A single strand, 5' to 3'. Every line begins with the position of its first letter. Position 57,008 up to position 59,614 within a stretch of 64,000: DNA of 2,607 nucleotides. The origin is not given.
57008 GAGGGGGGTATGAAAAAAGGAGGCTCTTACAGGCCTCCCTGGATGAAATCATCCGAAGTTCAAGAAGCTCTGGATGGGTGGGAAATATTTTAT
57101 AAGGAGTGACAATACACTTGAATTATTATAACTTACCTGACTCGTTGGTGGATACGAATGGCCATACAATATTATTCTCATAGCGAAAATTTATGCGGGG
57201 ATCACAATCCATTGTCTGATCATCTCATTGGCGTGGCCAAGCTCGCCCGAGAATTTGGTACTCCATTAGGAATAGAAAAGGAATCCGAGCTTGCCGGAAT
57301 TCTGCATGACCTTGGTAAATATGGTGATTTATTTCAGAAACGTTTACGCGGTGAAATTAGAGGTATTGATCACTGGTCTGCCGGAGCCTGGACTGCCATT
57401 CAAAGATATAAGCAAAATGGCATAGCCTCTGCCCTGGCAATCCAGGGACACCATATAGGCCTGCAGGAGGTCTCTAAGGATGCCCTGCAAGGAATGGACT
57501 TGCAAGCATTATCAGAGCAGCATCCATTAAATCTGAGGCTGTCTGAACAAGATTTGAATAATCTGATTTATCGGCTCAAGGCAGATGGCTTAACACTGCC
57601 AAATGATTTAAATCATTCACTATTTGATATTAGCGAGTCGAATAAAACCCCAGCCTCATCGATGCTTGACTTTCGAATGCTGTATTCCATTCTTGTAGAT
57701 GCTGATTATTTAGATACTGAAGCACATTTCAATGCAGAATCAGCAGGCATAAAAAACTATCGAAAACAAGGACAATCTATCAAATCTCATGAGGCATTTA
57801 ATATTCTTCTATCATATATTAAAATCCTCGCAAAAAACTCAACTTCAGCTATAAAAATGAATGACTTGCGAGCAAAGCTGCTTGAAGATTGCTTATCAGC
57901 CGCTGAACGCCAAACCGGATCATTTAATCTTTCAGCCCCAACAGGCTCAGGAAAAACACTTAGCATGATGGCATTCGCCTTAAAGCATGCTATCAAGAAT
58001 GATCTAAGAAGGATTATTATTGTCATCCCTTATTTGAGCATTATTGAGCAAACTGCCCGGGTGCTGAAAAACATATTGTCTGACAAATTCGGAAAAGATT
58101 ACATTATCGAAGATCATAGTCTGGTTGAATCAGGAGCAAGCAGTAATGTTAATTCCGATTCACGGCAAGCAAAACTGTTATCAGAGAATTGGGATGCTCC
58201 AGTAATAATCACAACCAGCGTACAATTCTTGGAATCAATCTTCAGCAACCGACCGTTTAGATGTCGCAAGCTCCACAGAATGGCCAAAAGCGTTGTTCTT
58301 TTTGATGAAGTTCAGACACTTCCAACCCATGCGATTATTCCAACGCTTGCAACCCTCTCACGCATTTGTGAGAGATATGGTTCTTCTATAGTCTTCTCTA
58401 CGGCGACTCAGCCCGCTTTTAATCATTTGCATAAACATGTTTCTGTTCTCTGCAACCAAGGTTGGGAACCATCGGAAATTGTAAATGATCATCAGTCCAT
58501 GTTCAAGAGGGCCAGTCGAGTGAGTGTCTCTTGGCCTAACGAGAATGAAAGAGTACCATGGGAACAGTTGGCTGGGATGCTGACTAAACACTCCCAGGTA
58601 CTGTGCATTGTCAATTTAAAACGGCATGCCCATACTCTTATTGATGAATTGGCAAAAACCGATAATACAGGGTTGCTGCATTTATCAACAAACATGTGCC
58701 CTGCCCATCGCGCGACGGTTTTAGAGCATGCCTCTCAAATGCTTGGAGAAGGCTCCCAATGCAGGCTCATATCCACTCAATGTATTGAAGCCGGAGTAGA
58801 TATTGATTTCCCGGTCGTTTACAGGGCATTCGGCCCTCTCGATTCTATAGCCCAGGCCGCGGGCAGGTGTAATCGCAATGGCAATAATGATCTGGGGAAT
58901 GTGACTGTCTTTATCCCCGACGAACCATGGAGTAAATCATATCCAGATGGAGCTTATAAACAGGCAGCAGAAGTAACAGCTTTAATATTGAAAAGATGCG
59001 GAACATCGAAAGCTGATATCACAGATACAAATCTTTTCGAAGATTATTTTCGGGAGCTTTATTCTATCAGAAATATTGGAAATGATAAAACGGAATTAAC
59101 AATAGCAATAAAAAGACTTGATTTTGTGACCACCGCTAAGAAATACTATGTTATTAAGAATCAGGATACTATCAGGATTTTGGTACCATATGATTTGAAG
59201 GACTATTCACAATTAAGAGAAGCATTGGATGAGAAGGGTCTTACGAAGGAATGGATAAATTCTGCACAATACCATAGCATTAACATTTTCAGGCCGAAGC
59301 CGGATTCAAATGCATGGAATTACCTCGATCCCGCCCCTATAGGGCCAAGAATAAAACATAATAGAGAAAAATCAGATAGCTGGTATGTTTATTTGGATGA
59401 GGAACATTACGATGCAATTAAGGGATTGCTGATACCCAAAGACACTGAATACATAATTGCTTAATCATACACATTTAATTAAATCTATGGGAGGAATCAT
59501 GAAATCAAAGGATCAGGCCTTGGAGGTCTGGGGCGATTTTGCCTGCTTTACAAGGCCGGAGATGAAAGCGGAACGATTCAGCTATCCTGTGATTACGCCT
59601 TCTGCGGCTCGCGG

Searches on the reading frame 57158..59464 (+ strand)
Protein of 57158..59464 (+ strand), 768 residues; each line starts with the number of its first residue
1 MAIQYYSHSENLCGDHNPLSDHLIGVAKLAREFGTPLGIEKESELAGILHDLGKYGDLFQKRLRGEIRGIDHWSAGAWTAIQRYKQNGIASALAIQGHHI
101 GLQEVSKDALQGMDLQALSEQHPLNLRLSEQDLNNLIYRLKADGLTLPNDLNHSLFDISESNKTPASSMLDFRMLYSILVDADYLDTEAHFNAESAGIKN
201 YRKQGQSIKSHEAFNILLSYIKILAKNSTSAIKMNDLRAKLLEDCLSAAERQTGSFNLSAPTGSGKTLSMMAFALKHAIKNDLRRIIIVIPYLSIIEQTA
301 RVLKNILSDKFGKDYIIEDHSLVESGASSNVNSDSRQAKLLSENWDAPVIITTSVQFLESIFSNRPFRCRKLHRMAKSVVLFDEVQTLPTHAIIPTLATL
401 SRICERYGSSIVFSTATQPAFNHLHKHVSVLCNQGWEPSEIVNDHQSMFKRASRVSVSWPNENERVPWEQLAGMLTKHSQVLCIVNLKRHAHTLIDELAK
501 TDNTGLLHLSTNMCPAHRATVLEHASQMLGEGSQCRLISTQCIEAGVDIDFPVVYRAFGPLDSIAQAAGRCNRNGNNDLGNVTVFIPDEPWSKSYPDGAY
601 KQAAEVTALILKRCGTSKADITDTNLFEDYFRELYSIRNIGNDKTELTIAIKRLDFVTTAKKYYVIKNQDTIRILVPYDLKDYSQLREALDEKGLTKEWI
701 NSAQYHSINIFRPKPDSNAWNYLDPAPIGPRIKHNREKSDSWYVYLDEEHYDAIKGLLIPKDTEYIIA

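Call 104: search_solved_structures(query=window:57158-59464:+, max_evalue=0.001)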
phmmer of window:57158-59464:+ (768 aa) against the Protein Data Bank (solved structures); distinct sequences matched with E-value up to 0.001: 5.
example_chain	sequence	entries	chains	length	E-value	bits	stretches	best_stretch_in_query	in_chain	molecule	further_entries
8zns_A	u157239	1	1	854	1.1e-94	321.5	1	15-678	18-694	CRISPR-associated endonuclease Cas3-HD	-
8g9u_P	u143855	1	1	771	1.2e-94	321.3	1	15-678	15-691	Cas3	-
7tr8_A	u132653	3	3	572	3.3e-09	38.9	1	254-628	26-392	CRISPR-associated helicase Cas3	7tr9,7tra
7r2k_A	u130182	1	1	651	4.3e-08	35.2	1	254-589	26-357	CRISPR-associated helicase Cas3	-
8wtk_A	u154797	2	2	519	1.6e-07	33.3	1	484-603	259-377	CRISPR-associated helicase Cas3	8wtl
